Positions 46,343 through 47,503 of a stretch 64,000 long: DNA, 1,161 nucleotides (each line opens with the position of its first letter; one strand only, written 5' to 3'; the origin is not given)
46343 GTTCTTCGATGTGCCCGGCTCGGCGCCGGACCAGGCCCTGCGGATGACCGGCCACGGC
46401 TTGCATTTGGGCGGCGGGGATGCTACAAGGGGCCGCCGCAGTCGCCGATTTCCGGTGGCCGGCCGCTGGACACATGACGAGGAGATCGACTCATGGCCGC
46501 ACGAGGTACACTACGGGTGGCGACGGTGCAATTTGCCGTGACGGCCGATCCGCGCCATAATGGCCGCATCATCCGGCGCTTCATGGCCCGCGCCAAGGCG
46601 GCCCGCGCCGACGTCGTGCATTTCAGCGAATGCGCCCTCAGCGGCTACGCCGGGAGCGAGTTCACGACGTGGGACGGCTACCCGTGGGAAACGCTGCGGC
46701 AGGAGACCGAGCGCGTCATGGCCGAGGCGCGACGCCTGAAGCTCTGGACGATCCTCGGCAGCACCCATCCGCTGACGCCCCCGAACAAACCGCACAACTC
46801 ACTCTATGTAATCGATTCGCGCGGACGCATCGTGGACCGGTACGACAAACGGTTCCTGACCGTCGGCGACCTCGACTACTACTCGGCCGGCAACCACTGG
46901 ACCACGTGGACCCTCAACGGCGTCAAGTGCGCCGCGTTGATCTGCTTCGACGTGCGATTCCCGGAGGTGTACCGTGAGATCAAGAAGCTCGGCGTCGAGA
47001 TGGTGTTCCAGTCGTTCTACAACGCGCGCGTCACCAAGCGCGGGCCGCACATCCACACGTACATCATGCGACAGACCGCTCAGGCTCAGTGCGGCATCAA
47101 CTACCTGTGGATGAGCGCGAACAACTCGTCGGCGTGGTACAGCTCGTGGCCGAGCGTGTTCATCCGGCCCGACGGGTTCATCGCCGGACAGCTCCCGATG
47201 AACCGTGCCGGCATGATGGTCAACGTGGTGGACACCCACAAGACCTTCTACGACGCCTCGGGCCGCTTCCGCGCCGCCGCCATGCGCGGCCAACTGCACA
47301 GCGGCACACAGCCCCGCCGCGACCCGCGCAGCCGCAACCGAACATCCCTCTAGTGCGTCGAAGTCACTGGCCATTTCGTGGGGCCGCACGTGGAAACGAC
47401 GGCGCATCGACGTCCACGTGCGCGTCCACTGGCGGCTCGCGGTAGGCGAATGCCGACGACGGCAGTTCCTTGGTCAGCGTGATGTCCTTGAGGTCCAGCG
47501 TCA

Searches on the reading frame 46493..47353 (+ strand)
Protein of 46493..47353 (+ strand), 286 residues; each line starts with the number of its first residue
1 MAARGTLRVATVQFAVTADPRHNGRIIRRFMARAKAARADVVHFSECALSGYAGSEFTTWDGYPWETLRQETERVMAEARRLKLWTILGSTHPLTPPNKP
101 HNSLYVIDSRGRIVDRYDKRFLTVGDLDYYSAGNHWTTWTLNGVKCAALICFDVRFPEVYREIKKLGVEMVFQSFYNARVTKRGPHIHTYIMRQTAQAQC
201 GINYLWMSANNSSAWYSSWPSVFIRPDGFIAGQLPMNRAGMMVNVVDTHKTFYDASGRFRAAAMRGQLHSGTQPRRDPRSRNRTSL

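Call 62: search_protein_families(library=pfam, proteins=[window:46493-47353:+], max_evalue=0.00001)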
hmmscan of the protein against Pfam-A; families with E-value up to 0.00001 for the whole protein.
window:46493-47353:+ (286 aa): 1 family
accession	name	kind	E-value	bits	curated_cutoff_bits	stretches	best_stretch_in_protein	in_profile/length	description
PF00795.27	CN_hydrolase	-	9.3e-23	81.3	23.2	1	8-246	1-246/256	Carbon-nitrogen hydrolase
